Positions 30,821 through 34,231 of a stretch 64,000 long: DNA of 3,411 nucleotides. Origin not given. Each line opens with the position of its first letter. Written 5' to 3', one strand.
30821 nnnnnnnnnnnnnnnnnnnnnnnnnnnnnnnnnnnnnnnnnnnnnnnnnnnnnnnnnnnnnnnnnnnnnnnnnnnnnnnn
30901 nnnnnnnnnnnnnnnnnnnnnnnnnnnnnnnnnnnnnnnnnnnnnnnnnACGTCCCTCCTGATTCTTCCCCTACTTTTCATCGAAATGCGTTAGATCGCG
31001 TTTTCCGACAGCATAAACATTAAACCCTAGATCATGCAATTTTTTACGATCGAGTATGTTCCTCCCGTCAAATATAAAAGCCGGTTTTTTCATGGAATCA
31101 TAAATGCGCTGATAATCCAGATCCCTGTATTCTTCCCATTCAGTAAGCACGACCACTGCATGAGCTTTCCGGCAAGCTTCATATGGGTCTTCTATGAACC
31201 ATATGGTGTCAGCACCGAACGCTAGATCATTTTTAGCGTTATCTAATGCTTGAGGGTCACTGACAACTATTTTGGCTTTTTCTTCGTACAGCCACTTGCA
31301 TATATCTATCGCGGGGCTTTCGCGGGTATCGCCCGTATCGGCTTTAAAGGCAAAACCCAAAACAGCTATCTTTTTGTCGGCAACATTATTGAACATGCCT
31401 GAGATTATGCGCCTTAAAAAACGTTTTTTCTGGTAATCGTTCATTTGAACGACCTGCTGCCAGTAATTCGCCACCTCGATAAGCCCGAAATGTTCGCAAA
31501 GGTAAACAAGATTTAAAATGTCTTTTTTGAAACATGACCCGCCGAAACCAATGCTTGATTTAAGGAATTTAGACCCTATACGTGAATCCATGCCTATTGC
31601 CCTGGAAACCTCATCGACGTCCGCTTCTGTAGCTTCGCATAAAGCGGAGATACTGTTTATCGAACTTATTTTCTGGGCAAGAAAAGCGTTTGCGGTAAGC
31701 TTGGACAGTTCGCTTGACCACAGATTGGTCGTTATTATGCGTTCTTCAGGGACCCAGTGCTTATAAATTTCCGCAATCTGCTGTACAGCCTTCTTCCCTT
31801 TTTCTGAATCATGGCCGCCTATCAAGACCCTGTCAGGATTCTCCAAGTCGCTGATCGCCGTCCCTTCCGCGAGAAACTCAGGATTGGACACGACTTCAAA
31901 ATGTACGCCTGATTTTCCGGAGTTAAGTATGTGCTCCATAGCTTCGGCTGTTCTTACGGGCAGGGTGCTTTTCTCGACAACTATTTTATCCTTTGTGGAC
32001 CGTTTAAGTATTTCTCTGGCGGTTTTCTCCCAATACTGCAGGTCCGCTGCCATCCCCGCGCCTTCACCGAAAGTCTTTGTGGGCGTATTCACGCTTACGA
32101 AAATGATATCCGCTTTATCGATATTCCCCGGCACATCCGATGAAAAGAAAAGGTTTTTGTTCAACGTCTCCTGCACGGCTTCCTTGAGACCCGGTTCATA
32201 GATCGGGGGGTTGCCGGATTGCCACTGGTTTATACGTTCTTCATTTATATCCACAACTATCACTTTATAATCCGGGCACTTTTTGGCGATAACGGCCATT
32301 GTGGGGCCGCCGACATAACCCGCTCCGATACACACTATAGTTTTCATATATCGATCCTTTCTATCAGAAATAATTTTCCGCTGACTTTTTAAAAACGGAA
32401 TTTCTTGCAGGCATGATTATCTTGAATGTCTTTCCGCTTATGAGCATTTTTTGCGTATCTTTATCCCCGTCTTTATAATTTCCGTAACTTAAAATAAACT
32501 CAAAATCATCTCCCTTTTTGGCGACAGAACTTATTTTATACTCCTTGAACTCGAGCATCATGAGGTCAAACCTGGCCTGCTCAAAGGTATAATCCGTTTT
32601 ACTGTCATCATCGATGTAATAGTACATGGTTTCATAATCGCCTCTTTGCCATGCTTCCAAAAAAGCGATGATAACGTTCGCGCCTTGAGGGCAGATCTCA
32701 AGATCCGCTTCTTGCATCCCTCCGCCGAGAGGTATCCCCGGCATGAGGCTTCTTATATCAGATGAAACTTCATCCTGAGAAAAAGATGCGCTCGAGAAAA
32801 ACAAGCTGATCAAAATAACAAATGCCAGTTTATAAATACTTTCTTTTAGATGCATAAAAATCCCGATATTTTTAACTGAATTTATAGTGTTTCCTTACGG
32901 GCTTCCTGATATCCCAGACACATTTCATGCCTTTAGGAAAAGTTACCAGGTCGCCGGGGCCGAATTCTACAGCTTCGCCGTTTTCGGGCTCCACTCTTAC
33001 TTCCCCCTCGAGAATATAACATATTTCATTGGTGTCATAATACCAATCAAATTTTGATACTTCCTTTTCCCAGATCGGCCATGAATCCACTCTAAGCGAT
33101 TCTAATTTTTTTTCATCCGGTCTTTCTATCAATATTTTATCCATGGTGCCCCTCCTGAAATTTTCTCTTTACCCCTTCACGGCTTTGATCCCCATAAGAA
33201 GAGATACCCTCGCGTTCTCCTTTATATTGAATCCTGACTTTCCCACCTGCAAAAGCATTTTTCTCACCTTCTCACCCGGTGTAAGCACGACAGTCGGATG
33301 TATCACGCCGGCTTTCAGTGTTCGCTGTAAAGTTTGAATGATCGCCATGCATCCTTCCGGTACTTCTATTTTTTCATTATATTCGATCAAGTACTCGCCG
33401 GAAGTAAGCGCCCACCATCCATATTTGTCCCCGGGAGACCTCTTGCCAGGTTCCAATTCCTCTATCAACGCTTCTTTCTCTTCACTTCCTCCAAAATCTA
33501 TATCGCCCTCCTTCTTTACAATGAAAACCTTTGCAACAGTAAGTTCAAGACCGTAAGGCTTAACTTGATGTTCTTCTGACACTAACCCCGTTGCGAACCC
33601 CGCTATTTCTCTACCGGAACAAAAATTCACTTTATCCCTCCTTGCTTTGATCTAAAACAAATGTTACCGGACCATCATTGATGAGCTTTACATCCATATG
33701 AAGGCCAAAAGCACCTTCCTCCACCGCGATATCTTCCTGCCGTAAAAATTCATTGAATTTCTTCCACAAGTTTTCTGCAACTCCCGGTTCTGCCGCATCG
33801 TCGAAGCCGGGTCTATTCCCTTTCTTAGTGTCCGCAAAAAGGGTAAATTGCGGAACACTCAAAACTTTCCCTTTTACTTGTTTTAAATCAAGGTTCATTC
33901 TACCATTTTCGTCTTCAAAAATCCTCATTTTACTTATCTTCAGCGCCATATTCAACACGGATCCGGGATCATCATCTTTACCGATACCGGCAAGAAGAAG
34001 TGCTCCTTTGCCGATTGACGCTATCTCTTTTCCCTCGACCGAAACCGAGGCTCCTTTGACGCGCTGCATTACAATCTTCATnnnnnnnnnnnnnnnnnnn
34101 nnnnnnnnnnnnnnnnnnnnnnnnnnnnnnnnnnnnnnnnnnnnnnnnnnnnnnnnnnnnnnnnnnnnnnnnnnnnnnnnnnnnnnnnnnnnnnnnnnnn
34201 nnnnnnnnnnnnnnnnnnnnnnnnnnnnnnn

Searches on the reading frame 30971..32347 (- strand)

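Call 69: search_protein_families(library=pfam, proteins=[window:30971-32347:-], max_evalue=0.0001)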
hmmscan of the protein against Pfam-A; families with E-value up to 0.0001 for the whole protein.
window:30971-32347:- (458 aa): 3 families
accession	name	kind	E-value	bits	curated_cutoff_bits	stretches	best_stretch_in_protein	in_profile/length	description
PF03721.20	UDPG_MGDP_dh_N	-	7.4e-61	205.4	27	1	3-185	2-182/187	UDP-glucose/GDP-mannose dehydrogenase family, NAD binding domain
PF03720.21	UDPG_MGDP_dh_C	-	3.8e-34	117.6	30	1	328-434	1-103/103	UDP-glucose/GDP-mannose dehydrogenase family, UDP binding domain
PF00984.24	UDPG_MGDP_dh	-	7.1e-31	106.6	25.4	1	210-304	1-93/94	UDP-glucose/GDP-mannose dehydrogenase family, central domain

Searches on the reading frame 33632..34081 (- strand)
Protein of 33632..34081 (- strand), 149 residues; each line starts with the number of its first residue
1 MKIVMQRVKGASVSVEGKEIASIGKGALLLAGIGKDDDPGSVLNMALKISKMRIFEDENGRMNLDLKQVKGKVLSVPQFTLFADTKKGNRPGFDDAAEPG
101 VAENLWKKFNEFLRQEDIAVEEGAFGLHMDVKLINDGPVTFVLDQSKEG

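Call 34: find_encoding_contigs(protein=window:33632-34081:-, flank=10000, max_places=10)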
Protein window:33632-34081:- (149 aa): 1 contig read that carries it; 1 place shown.
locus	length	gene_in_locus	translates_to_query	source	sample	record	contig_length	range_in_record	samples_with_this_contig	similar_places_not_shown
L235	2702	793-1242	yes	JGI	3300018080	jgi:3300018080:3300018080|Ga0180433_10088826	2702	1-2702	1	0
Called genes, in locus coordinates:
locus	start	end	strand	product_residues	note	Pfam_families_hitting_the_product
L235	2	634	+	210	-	?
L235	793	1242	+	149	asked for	PF02580:Tyr_Deacylase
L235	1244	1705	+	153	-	-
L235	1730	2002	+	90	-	PF06249:EutQ (weak), PF05899:Cupin_3, PF07883:Cupin_2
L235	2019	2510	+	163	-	-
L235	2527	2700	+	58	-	?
